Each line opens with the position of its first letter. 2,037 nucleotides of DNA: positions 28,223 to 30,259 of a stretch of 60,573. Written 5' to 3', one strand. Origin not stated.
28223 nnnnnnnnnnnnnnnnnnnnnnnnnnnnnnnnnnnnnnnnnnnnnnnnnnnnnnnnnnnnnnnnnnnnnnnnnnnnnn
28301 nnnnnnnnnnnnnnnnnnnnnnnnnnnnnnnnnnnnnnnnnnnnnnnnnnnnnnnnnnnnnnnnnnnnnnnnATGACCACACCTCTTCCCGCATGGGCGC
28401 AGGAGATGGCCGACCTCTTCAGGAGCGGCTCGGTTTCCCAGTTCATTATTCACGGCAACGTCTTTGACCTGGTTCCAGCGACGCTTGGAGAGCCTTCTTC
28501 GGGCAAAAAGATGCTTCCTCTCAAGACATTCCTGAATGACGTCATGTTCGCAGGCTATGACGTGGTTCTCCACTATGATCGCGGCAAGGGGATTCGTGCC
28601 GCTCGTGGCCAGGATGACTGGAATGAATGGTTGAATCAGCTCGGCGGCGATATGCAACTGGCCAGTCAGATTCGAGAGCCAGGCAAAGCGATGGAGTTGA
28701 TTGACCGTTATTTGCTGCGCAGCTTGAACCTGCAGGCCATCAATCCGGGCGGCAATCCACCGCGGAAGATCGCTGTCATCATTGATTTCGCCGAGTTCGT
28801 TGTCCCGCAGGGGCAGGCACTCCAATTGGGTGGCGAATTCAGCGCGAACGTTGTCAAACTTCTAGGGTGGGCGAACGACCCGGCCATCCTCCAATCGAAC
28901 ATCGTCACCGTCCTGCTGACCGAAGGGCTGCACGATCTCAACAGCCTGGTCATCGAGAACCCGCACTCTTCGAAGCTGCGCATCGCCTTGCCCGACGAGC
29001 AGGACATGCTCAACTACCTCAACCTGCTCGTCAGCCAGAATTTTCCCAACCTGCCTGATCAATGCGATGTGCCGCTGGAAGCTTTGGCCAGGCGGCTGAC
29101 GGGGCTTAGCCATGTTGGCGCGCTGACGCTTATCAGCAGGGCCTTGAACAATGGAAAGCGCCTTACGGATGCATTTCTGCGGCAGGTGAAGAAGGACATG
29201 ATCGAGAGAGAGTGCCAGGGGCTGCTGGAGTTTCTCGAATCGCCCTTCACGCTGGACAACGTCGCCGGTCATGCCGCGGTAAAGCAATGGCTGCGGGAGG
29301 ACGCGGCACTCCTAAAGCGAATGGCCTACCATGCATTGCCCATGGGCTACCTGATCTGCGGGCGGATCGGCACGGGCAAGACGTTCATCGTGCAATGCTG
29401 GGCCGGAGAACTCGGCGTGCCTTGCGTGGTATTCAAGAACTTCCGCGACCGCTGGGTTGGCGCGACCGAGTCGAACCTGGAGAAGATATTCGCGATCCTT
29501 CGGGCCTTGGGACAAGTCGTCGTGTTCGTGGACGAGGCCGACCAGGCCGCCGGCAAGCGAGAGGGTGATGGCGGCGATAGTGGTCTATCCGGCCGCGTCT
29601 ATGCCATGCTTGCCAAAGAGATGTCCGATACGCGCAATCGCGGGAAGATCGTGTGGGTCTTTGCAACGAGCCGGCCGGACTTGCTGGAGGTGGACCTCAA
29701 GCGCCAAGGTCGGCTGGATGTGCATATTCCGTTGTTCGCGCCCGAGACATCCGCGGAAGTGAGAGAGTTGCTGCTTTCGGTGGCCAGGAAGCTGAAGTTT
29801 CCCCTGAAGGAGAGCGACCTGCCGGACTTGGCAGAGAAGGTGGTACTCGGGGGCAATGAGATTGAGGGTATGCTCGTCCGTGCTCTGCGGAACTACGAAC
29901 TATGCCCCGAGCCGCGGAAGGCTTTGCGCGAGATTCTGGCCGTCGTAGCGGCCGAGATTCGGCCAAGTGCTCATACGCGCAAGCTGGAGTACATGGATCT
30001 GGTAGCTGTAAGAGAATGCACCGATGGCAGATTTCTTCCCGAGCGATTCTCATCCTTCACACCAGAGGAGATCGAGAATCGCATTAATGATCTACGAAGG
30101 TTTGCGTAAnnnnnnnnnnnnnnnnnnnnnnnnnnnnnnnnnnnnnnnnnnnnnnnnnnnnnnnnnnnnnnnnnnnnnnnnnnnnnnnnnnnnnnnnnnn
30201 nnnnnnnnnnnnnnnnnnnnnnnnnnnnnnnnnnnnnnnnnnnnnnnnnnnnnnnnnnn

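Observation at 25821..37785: Candidate bacterial ESCRT-III-like membrane-remodelling operon: PspA + dedicated AAA+ ATPase + coiled-coil partners + ABC/SBP-OmpA + vWA + protease-exporter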

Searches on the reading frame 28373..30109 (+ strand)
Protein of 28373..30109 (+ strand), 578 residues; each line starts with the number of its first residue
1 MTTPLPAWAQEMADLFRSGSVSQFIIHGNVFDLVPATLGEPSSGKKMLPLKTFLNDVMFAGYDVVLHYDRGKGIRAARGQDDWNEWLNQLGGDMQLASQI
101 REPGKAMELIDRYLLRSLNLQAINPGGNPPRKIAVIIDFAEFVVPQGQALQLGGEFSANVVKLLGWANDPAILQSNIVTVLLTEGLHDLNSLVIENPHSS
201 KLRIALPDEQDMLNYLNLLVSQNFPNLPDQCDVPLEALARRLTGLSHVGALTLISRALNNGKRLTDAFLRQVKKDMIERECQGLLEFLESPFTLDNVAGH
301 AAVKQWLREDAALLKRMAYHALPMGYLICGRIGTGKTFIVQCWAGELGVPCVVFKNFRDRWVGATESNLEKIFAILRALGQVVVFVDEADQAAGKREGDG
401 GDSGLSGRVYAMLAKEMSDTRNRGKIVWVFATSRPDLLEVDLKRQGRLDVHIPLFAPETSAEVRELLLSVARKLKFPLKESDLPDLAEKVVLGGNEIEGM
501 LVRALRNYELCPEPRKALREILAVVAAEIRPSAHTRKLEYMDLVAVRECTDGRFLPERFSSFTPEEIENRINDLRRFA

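Call 3: search_protein_families(library=pfam, proteins=[window:28373-30109:+], max_evalue=0.01)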
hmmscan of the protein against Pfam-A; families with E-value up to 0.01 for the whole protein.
window:28373-30109:+ (578 aa): 1 family
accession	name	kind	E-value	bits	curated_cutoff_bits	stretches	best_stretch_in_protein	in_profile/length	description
PF00004.35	AAA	-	5.2e-23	82.4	21.2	1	327-453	2-128/131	ATPase family associated with various cellular activities (AAA)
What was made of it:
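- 28373..30109 (+): g4: two-domain AAA+ ATPase, 578 aa. Core gene. The N-domain is aa 1-290 (nt 28373-29242) and looks like a degenerate AAA domain without a Walker A lysine. The active classical AAA domain is aa 291-578. Pfam AAA, E 5e-23 (call 3).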

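Call 10: find_homologous_proteins(query=window:28373-30109:+, max_evalue=1e-10)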
Query window:28373-30109:+ (578 aa): 5594 proteins with E <= 1e-10 among 8000 candidates; the best 120 are listed.
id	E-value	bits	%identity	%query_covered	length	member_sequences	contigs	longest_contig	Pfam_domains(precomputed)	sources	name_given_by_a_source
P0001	0.0e+0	1304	100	100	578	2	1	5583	PF00004.36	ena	-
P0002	0.0e+0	1042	78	100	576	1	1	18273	PF00004.36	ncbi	-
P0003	6.0e-297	1004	77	99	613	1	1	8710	PF00004.36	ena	-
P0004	9.1e-288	973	74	100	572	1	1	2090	PF00004.36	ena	-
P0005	3.5e-286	968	74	99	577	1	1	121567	PF00004.36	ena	-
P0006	5.9e-286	967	73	100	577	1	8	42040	PF00004.36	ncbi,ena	-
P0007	2.0e-284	962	72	100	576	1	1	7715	PF00004.36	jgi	jgi:hypothetical protein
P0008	2.2e-284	962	72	100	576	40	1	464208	PF00004.36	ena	-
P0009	2.9e-284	962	73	100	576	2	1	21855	PF00004.36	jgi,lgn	jgi:SpoVK/Ycf46/Vps4 family AAA+-type ATPase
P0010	7.6e-284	961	73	100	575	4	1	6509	PF00004.36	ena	-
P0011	7.2e-282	954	72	100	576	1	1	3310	PF00004.36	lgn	-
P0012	2.3e-281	952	72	100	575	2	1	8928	PF00004.36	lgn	-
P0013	2.9e-281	952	73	100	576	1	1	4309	PF00004.36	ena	-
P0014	3.2e-281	952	73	100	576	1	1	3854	PF00004.36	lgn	-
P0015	5.3e-281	951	72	100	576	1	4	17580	PF00004.36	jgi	jgi:AAA+ superfamily predicted ATPase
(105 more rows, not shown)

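Call 12: find_related_loci(query=A1, collection=genome_contigs, flank=10000)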
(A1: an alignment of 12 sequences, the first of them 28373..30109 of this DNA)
Query A1 (578 aa) in genome_contigs; peptide patterns used: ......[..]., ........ (x = any residue, [..] = any of these).
600 stretches matched a pattern (row limit reached: there are more); 511 encode a relative of the query (tblastn E <= 1e-3); the best 80 are kept; 80 distinct loci.
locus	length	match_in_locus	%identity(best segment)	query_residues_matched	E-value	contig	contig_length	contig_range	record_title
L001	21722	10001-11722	72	5-577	0e+0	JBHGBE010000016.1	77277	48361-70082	MAG: Phycisphaerae bacterium isolate SBS.BIN.4 SBSBIN4_contig_16, whole genome shotgun sequence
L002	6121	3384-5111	73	1-578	0e+0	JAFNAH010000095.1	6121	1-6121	MAG: Acidobacteria bacterium isolate CTSoil_013 scaffold_5957, whole genome shotgun sequence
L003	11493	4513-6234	73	1-577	0e+0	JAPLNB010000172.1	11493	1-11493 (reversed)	MAG: Planctomycetota bacterium isolate LacPavin_0920_SED5_MAG_61_14 LacPavin_0920_SED5_scaffold_1513860, whole genome sh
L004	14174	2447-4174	73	1-577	0e+0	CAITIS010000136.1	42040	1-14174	MAG: uncultured planctomycete isolate AlinenLipids_bin-9348 genome assembly, contig: bin-9348:136/159, whole genome shot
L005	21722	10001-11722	72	1-577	0e+0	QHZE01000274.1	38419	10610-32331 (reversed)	MAG: Acidobacteria bacterium isolate gp18 AA62 14_1009_13_30cm_scaffold_7218_curated, whole genome shotgun sequence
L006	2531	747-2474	72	1-578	0e+0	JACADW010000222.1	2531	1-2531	MAG: Acidobacteria bacterium isolate L.E.AB.17 k119_2199856, whole genome shotgun sequence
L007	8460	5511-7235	72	1-577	0e+0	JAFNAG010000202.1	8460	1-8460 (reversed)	MAG: Acidobacteria bacterium isolate CTSoil_012 scaffold_8941, whole genome shotgun sequence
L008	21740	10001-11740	71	1-577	0e+0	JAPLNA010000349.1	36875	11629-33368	MAG: Planctomycetota bacterium isolate LacPavin_0419_WC90_MAG_66_8 LacPavin_0419_WC90_scaffold_289150, whole genome shot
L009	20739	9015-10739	70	1-577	0e+0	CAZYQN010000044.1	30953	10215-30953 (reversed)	MAG TPA_asm: uncultured Pirellulales bacterium isolate binchicken_co44_187 genome assembly, contig: NODE_2333_length_309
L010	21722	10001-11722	72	1-577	0e+0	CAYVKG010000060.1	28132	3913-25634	MAG TPA_asm: uncultured Tepidisphaeraceae bacterium isolate SRP278314_co1_2 genome assembly, contig: NODE_2144_length_28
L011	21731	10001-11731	71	1-578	0e+0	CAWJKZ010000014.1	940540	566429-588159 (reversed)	MAG: uncultured Acidobacteriota bacterium isolate MFD05942.bin.2.47 genome assembly, contig: contig_28247, whole genome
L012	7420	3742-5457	71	1-577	0e+0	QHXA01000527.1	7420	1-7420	MAG: Acidobacteria bacterium isolate gp5 AA66 14_1009_16_30cm_scaffold_109857_curated, whole genome shotgun sequence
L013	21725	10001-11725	69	1-577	0e+0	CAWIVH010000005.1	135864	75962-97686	MAG: uncultured Acidobacteriota bacterium isolate MFD02979.bin.1.204 genome assembly, contig: contig_126400, whole genom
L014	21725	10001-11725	69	1-577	0e+0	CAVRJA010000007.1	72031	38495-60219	MAG: uncultured Acidobacteriota bacterium isolate MFD05942.bin.2.7 genome assembly, contig: contig_27197, whole genome s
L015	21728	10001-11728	70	1-577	0e+0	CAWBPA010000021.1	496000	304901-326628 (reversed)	MAG: Vicinamibacterales bacterium isolate MFD00962.bin.2.188 genome assembly, contig: contig_76913, whole genome shotgun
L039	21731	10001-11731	67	2-577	0e+0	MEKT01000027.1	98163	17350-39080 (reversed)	MAG: Acidobacteria bacterium RIFCSPLOWO2_02_FULL_65_29 rifcsplowo2_02_scaffold_125, whole genome shotgun sequence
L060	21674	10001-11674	70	1-564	0e+0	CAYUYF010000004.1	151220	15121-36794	MAG TPA_asm: uncultured Gemmatimonadaceae bacterium isolate binchicken_co245_78 genome assembly, contig: NODE_44_length_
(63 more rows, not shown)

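Call 16: search_solved_structures(query=window:28373-30109:+, max_evalue=0.00001)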
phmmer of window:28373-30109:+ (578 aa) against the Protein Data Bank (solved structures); distinct sequences matched with E-value up to 0.00001: 261 (the best 60 are shown).
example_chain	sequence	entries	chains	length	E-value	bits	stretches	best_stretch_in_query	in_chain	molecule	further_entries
5vc7_A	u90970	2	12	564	1.1e-35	126.3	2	295-538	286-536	VCP-like ATPase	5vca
5g4g_A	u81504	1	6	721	3.2e-35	124.8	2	295-535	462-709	VCP-LIKE ATPASE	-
5g4f_A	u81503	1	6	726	3.3e-35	124.7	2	295-535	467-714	VCP-LIKE ATPASE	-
6chs_H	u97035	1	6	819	1.2e-33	119.6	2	322-490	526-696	Putative cell division control protein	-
6oaa_B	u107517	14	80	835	1.5e-33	119.3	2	293-478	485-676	Cell division control protein 48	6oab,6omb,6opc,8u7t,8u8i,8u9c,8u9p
8dar_A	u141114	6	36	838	1.5e-33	119.3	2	293-478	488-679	Cell division control protein 48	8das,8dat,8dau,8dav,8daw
6oa9_A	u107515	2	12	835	4e-33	117.9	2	293-478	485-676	Cell division control protein 48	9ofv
7wub_C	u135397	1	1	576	1.7e-31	112.5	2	312-475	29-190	Transitional endoplasmic reticulum ATPase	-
8rs9_A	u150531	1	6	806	1.7e-31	112.5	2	312-475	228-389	Transitional endoplasmic reticulum ATPase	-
7wub_D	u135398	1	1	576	1.7e-31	112.5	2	312-475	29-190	Transitional endoplasmic reticulum ATPase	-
6mck_A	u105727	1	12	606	2.1e-31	112.2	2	312-475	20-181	Transitional endoplasmic reticulum ATPase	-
8pqx_A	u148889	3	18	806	3e-31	111.7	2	324-488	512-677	Transitional endoplasmic reticulum ATPase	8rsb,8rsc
8r0e_A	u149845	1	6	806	3.1e-31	111.6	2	312-475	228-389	Transitional endoplasmic reticulum ATPase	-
5c18_A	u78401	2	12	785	3.3e-31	111.6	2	324-489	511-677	Transitional endoplasmic reticulum ATPase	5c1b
7rlj_A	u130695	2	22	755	4.4e-31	111.1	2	312-475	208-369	Transitional endoplasmic reticulum ATPase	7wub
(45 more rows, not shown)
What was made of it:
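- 28373..30109 (+): Best PDB matches are VAT/Cdc48/p97 D2, E 1e-35 (call 16).
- Closest known: Type II AAA+ unfoldases Cdc48/p97/VAT. Same: These are the closest sequence relatives of the active domain, which matches their D2 at E 1e-35 (call 16).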

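Call 30: search_protein_families(library=pfam, proteins=[L039:12579-14243:+, L039:14354-15832:+, L039:15836-16624:+, L039:16621-17187:+, L039:7617-8903:+, L060:12610-14265:+, L060:14500-17121:+, L060:17125-18933:+, L060:19003-19716:+, L060:19679-21481:+], max_evalue=0.001)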
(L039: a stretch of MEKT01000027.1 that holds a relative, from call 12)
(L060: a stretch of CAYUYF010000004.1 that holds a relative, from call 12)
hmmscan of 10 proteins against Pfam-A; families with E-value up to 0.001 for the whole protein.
L039:12579-14243:+ (554 aa): 2 families
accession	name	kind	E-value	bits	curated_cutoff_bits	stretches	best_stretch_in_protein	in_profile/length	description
PF00691.25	OmpA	-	2.3e-12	47.6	27.2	1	435-546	1-95/98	OmpA family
PF09084.16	NMT1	-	0.00038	20.9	20.5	0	107-207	15-119/216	NMT1/THI5 like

L039:14354-15832:+ (492 aa): 11 families
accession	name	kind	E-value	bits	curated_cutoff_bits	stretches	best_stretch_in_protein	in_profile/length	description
PF01593.30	Amino_oxidase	-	6.7e-57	194.2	19.8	1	58-481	1-442/443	Flavin containing amine oxidoreductase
PF13450.12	NAD_binding_8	-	2.3e-14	53.9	21.9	1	53-118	1-66/68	NAD(P)-binding Rossmann-like domain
PF01266.30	DAO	-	2.3e-08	34.4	27.9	1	50-86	1-38/353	FAD dependent oxidoreductase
PF07992.20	Pyr_redox_2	-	5.7e-08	33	26.1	1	46-86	140-179/291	Pyridine nucleotide-disulphide oxidoreductase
PF00070.33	Pyr_redox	-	5.4e-07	30.5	22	1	50-84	1-35/82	Pyridine nucleotide-disulphide oxidoreductase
PF03486.20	HI0933_like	-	4.2e-06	26.8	50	1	50-87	2-39/244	HI0933-like protein Rossmann domain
PF00890.30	FAD_binding_2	-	4.7e-06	26.5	20.4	1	51-86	2-37/414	FAD binding domain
PF01946.23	Thi4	-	1.4e-05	24.9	26.2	1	45-86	14-56/235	Thi4 family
PF12831.13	FAD_oxidored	-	8.9e-05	22.4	27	1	51-89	2-40/416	FAD dependent oxidoreductase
PF01494.25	FAD_binding_3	-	0.0001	22.1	22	1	51-81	4-34/349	FAD binding domain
PF13738.12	Pyr_redox_3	-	0.00031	20.5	30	0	44-85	160-201/305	Pyridine nucleotide-disulphide oxidoreductase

L039:15836-16624:+ (262 aa): 3 families
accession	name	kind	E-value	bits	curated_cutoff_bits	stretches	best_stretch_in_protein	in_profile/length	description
PF13519.12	VWA_2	-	7.4e-11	43.1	27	1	67-189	2-107/107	von Willebrand factor type A domain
PF00092.34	VWA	-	3.3e-09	37.6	23.8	1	68-204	4-128/174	von Willebrand factor type A domain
PF05762.20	VWA_CoxE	-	1.8e-07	31.3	26.4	0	109-196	81-167/222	VWA domain containing CoxE-like protein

L039:16621-17187:+ (188 aa): 0 families

L039:7617-8903:+ (428 aa): 0 families

L060:12610-14265:+ (551 aa): 1 family
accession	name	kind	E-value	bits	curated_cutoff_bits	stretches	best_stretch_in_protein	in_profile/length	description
PF00691.25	OmpA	-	2e-10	41.4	27.2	1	432-542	1-94/98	OmpA family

L060:14500-17121:+ (873 aa): 3 families
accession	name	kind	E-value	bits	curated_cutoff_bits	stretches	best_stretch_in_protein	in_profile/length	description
PF00488.27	MutS_V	-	1.7e-30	106.8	30.2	1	415-594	2-183/188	MutS domain V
PF01713.27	Smr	-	5.5e-20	71.8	25.7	1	797-871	1-76/77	Smr domain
PF20297.4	MSSS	-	1.4e-05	25.1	26.8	1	729-765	1-39/42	MutS2 and Smr-associated SH3 domain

L060:17125-18933:+ (602 aa): 7 families
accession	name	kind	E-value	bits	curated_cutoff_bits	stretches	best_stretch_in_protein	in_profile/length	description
PF08275.17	DNAG_N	-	1.5e-32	112.8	26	1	123-244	5-127/128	DNA primase catalytic core, N-terminal domain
PF01807.25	Zn_ribbon_DnaG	-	2.2e-24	85.6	24.9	1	3-97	2-96/98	CHC2 zinc finger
PF13155.12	Toprim_2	-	1.2e-16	61.2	22.1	1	255-339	1-87/88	Toprim-like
PF13662.12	Toprim_4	-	1.5e-16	60.8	25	1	253-328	2-84/85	Toprim domain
PF10410.14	DnaB_bind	-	1.8e-08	34.9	20.6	1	362-413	4-55/56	DnaB-helicase binding domain of primase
PF01751.28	Toprim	-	2.1e-08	34.7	23.1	1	254-328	2-94/96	Toprim domain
PF13362.12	Toprim_3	-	7.7e-05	23.5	27.2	1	254-344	2-93/95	Toprim domain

L060:19003-19716:+ (237 aa): 2 families
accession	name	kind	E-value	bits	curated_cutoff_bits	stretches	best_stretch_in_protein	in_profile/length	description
PF02591.20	Zn_ribbon_9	-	3.6e-06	27.4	29.1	1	198-230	1-33/33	C4-type zinc ribbon domain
PF24481.2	CT398_CC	-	0.00049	20.4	27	1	28-184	20-177/180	CT398-like coiled coil hairpin domain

L060:19679-21481:+ (600 aa): 3 families
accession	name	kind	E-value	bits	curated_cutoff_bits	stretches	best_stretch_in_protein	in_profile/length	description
PF17768.7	RecJ_OB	-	4.3e-24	85.1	27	1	474-579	1-105/107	RecJ OB domain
PF01368.27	DHH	-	4.5e-24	85.5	28.1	1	97-247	1-125/125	DHH family, N-terminal domain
PF02272.25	DHHA1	-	1.9e-14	54.4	25.9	1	368-460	4-101/102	DHHA1 domain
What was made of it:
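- In variant B the SBP-like domain barely matches SBP models (call 30).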

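Call 47: search_protein_families(library=ncbifam, proteins=[window:28373-30109:+], max_evalue=0.001)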
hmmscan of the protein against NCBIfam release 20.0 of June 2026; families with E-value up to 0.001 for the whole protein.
window:28373-30109:+ (578 aa): 10 families
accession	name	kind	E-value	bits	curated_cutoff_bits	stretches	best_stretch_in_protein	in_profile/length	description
TIGR01243.1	CDC48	subfamily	3.9e-19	68.5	802.65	1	294-499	452-663/733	CDC48 family AAA ATPase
TIGR01241.2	FtsH_fam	equivalog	6.8e-18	64.7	600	1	292-488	159-361/598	ATP-dependent zinc metalloprotease FtsH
NF008004.0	PRK10733.1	equivalog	6e-14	50.9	1008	1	303-471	167-334/644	ATP-dependent zinc metalloprotease FtsH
NF003069.1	PRK03992.1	subfamily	8e-14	51.6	500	1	323-490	165-333/379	proteasome-activating nucleotidase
TIGR01242.2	TIGR01242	subfamily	1.5e-13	50.4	500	1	323-489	148-315/362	proteasome-activating nucleotidase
NF047748.1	PrtsmActNtasePan1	equivalog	1.1e-11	44.5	750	1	323-490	182-350/405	proteasome-activating nucleotidase Pan1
NF047747.1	PrtsmActNtasePan2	equivalog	2.9e-11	43.3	700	1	322-498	184-362/397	proteasome-activating nucleotidase Pan2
NF041006.2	cell_div_CdvC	equivalog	3.2e-09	36.2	650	1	293-489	101-302/370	cell division protein CdvC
NF042959.1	IteA_antiphage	equivalog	7.5e-09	35.2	510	1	321-554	123-351/367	anti-phage ATPase IteA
TIGR03689.1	pup_AAA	equivalog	1.4e-07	30.6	504.75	1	323-463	216-371/512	proteasome ATPase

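Call 49: search_protein_families(library=padloc, proteins=[window:28373-30109:+], max_evalue=0.001)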
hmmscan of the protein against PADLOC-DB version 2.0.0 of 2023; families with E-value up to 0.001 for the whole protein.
window:28373-30109:+ (578 aa): 4 families
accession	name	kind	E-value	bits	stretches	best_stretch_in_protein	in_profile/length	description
PDLC04232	IetA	-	1.3e-11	42.5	1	326-490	119-277/330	-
PDLC02196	IetA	-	1e-09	36.3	1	323-529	122-322/374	-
PDLC04231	IetA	-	1.1e-06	26.7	1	325-459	119-249/262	-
PDLC02195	IetA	-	1.6e-06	25.7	1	322-516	136-324/395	-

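Call 62: find_encoding_contigs(protein=P0002, flank=10000, max_places=3)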
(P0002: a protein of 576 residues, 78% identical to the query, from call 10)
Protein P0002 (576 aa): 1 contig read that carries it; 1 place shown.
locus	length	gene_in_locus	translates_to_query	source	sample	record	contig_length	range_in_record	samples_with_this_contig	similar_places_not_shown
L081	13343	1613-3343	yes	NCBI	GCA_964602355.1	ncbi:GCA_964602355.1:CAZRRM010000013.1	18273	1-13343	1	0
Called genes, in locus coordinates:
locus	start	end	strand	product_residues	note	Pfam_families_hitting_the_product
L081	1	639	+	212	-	?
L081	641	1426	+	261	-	-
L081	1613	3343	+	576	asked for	PF00004:AAA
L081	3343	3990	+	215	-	-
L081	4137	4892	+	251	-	PF04012:PspA_IM30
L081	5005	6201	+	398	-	PF13379:NMT1_2 (faint), PF04069:OpuAC, PF12974:Phosphonate-bd, PF09084:NMT1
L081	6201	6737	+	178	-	PF00691:OmpA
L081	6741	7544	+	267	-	PF00092:VWA, PF13519:VWA_2 (weak)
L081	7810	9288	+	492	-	PF08668:HDOD, PF00990:GGDEF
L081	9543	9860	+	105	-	PF00216:Bac_DNA_binding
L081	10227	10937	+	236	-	-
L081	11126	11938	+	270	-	-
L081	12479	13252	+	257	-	-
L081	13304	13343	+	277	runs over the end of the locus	PF02151:UVR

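Call 63: find_encoding_contigs(protein=P0005, flank=10000, max_places=2)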
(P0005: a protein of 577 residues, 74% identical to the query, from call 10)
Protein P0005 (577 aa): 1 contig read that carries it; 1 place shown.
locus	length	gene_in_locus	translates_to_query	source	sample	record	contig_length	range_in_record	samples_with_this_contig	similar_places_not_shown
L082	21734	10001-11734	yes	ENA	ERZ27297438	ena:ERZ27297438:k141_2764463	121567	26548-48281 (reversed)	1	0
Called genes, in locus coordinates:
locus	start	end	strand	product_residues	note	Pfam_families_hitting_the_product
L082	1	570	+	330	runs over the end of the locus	PF20030:bpMoxR, PF01078:Mg_chelatase (faint), PF07726:AAA_3, PF07728:AAA_5, PF17863:AAA_lid_2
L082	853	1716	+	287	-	PF01882:DUF58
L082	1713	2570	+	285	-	-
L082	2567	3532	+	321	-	PF00092:VWA, PF13519:VWA_2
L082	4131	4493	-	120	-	PF05119:Terminase_4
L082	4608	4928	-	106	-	-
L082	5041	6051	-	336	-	PF00583:Acetyltransf_1, PF13508:Acetyltransf_7, PF08445:FR47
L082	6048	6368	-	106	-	-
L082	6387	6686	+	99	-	PF13565:HTH_32 (weak)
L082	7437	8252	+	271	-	PF00528:BPD_transp_1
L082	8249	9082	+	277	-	PF00005:ABC_tran, PF13304:AAA_21 (faint)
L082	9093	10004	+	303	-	-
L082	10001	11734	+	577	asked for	PF00004:AAA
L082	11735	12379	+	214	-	-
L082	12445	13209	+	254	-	PF04012:PspA_IM30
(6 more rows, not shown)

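Call 73: search_dna_similar(query=window:28373-30109:+, collection=plasmids, mode=protein, max_evalue=1e-30, max_rows=10)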
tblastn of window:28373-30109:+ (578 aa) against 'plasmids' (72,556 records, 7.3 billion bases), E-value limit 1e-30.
Records with a match: 5; places in all: 5; records where one place covers at least 80% of the query: 2.
Best place of each record, by identity: <60% 5.
By first word of the organism name: Paenibacillus 3; Aneurinibacillus 1; Brevibacillus 1.
By predicted mobility (MOB-suite, as given by PLSDB): non-mobilizable 5.
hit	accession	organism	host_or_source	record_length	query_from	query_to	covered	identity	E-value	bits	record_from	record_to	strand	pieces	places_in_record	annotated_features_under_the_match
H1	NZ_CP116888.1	Aneurinibacillus sp. Ricciae_BoGa-3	whole organism,Plant material,Lab grown ...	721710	8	563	96%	26.5%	3e-43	173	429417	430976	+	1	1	ATP-binding protein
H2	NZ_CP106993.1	Paenibacillus thiaminolyticus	mixed culture,sour bamboo shoots sample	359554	8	570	97%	26.0%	3e-39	162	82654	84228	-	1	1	ATP-binding protein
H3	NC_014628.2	Paenibacillus polymyxa SC2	-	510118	123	569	77%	28.7%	3e-41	167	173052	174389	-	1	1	ATP-binding protein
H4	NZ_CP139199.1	Paenibacillus polymyxa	mixed culture,soil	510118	123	569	77%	28.7%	3e-41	167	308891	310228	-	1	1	ATP-binding protein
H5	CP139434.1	Brevibacillus halotolerans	cell culture,freshwater soil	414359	128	560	75%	29.4%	1e-44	177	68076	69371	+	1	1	ATP-binding protein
